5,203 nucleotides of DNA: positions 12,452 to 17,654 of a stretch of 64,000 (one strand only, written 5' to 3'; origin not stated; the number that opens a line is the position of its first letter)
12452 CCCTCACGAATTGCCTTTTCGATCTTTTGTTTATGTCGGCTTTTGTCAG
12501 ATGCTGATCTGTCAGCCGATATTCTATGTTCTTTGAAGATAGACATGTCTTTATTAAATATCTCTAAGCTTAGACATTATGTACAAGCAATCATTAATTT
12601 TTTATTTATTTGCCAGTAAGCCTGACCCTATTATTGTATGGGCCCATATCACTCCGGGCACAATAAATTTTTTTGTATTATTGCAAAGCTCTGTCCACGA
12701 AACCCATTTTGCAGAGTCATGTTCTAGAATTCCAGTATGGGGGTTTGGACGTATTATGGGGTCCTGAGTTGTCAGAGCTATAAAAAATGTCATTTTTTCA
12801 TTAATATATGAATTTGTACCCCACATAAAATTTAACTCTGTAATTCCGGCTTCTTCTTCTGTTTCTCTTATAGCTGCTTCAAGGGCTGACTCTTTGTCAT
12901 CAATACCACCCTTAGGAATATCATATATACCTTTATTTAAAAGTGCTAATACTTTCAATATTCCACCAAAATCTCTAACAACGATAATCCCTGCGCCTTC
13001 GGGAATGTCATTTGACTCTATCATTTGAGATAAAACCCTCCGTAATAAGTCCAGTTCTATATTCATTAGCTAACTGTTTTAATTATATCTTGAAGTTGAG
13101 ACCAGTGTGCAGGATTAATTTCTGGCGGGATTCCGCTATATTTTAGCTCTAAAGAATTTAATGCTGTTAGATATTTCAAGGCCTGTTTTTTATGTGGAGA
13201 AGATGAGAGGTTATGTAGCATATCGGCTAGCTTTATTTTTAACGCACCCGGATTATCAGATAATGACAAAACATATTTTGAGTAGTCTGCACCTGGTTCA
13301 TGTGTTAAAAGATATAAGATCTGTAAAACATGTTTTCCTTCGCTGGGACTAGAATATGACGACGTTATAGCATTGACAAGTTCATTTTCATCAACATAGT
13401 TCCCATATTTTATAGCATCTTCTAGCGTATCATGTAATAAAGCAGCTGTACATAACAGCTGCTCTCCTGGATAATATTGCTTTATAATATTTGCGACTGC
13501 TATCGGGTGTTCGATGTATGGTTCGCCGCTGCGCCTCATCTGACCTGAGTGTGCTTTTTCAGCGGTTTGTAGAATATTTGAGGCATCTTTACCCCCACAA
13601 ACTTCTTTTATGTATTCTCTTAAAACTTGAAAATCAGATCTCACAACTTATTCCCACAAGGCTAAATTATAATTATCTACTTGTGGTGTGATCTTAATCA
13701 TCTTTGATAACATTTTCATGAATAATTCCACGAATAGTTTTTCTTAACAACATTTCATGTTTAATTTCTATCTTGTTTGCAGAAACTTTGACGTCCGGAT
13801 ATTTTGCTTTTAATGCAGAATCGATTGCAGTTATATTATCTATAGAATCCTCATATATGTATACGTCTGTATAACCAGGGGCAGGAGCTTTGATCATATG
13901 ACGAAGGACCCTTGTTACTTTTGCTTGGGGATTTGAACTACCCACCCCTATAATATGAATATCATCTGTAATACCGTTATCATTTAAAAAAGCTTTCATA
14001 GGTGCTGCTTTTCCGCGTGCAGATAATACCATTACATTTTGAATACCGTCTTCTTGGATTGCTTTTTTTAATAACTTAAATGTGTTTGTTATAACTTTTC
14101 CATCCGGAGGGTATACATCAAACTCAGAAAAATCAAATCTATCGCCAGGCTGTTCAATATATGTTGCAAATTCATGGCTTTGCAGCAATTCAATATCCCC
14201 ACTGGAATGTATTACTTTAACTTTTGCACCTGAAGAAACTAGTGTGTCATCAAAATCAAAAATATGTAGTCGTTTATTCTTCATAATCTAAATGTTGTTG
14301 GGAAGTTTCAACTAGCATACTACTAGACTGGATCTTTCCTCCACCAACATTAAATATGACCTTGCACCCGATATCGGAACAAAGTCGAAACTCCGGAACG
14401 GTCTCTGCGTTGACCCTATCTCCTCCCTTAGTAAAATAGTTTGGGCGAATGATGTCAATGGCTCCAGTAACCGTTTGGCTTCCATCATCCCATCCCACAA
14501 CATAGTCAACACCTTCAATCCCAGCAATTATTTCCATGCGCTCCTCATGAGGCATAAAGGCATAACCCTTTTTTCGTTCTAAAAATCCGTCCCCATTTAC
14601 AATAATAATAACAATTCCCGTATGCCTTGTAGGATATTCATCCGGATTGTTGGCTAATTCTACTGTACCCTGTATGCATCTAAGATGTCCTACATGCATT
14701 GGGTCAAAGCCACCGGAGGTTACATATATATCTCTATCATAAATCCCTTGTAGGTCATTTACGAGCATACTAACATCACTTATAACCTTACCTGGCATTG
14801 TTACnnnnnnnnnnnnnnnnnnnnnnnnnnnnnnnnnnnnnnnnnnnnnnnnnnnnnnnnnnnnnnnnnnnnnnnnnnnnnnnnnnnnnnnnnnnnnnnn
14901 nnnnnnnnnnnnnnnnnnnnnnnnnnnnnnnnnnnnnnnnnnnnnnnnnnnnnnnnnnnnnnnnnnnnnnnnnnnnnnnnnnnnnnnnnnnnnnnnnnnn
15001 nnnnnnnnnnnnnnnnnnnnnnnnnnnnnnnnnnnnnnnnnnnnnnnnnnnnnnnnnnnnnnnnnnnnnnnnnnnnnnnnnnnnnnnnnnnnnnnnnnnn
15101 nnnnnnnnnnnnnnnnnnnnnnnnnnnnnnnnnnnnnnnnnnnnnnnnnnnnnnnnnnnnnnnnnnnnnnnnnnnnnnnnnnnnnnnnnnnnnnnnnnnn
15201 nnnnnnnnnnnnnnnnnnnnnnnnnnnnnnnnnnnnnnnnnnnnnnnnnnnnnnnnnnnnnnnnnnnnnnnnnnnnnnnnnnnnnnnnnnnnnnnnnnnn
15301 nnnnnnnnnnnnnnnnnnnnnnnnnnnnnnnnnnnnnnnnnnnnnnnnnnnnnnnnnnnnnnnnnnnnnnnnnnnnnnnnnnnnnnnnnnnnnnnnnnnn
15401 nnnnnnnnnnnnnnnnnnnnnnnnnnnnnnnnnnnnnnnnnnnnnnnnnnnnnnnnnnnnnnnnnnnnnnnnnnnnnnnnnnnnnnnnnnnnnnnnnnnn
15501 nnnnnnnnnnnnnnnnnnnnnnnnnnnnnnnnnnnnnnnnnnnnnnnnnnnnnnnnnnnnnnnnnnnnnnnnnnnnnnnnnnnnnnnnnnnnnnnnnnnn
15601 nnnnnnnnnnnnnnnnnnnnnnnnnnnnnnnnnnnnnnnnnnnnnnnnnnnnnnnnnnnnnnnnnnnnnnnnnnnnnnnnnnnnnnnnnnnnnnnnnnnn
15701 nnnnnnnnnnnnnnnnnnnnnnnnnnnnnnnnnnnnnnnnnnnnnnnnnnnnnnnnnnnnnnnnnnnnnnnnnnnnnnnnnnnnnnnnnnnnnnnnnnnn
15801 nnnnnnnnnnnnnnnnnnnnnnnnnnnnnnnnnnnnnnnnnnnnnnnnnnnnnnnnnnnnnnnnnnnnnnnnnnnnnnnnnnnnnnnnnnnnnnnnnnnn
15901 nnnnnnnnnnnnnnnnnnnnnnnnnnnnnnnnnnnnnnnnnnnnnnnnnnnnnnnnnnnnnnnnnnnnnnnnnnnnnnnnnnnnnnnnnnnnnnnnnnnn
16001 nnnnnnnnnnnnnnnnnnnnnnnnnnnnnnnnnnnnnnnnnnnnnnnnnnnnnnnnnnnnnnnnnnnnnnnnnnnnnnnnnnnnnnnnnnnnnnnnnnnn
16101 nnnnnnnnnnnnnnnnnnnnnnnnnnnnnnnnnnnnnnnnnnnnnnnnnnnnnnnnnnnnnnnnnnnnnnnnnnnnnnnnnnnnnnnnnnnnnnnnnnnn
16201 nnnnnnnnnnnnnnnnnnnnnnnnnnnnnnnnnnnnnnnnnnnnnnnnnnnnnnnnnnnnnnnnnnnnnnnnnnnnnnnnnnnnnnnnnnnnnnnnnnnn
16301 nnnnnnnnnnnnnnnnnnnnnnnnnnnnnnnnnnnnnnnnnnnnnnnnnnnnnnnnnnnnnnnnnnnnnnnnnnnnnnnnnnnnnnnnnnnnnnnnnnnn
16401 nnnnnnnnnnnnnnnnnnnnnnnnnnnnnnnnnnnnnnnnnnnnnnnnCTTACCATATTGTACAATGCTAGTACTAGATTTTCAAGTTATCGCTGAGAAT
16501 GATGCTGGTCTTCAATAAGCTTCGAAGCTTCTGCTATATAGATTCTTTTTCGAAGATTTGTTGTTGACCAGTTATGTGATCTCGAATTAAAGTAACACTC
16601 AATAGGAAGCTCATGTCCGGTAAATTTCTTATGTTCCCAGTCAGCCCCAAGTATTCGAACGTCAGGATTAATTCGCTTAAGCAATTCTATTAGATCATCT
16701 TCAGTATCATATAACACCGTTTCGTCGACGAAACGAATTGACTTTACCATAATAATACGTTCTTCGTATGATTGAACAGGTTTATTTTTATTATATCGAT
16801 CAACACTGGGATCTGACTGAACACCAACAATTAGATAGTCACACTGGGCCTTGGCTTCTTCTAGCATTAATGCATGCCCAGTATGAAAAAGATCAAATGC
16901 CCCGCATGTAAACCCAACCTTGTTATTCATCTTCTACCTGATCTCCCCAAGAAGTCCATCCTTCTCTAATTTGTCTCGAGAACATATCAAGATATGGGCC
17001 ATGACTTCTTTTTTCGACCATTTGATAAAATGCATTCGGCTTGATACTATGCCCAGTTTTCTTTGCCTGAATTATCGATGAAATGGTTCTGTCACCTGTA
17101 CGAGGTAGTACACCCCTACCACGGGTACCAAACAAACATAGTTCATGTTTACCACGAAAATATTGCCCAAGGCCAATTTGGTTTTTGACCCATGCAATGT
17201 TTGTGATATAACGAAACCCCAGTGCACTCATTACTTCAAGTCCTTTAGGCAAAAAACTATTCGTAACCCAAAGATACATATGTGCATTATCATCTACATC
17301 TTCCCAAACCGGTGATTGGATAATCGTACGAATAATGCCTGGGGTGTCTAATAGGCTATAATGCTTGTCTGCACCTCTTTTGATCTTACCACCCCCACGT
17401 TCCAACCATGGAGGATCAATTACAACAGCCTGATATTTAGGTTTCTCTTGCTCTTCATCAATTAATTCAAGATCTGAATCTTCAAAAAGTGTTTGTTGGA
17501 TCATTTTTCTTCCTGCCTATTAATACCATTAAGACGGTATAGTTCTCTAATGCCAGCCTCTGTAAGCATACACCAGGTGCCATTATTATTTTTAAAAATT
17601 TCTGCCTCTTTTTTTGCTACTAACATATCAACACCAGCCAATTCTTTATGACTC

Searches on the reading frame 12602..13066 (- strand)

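Call 27: search_protein_families(library=pfam, proteins=[window:12602-13066:-], max_evalue=0.01)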
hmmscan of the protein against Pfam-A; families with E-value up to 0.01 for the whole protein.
window:12602-13066:- (154 aa): 1 family
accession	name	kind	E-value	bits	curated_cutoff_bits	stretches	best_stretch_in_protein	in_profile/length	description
PF00293.34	NUDIX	-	2.1e-12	47.6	21.1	1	24-129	5-119/134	NUDIX domain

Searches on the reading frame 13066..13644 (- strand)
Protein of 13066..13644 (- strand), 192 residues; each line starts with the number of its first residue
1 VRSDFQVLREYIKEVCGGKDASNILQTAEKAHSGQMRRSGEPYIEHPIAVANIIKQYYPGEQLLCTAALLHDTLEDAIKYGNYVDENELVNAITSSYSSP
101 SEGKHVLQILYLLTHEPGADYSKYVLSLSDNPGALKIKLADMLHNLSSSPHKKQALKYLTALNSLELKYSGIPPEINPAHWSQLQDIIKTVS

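Call 27: search_protein_families(library=pfam, proteins=[window:13066-13644:-], max_evalue=0.01)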
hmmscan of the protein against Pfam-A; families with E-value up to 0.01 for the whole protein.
window:13066-13644:- (192 aa): 2 families
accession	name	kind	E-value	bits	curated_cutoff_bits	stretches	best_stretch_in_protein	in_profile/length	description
PF13328.12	HD_4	-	6.2e-09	36.2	27.2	1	26-77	3-53/156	HD domain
PF01966.28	HD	-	4.2e-05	24.2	22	1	43-145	1-115/116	HD domain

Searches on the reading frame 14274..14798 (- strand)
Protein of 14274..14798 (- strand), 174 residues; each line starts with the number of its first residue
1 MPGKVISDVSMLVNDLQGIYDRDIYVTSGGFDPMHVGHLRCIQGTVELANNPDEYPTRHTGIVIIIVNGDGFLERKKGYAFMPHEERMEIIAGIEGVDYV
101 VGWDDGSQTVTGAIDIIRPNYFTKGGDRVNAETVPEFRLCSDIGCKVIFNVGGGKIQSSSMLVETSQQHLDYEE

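Call 27: search_protein_families(library=pfam, proteins=[window:14274-14798:-], max_evalue=0.01)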
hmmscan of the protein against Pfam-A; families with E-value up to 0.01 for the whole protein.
window:14274-14798:- (174 aa): 2 families
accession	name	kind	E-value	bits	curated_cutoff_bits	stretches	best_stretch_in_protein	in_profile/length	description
PF01467.32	CTP_transf_like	-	6e-07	30.2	21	1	27-129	2-91/133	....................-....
PF06574.18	FAD_syn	-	0.0004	20.7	27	1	21-101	5-81/158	FAD synthetase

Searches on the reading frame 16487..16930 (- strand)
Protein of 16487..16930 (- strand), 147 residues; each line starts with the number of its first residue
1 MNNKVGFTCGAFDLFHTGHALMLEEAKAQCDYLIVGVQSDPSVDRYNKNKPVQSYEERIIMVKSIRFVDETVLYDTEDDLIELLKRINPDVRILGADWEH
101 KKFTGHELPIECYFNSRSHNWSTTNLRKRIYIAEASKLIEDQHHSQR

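Call 27: search_protein_families(library=pfam, proteins=[window:16487-16930:-], max_evalue=0.01)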
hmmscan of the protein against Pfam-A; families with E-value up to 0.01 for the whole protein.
window:16487-16930:- (147 aa): 1 family
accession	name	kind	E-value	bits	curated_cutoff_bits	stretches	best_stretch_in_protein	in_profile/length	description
PF01467.32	CTP_transf_like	-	5e-20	72.5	21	1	7-98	1-90/133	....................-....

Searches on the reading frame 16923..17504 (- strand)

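Call 27: search_protein_families(library=pfam, proteins=[window:16923-17504:-], max_evalue=0.01)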
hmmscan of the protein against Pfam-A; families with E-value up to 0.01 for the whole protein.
window:16923-17504:- (193 aa): 1 family
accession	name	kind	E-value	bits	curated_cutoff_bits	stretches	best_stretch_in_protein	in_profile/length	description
PF05063.20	MT-A70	-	7.1e-17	62.3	23.9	1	24-189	1-172/172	MT-A70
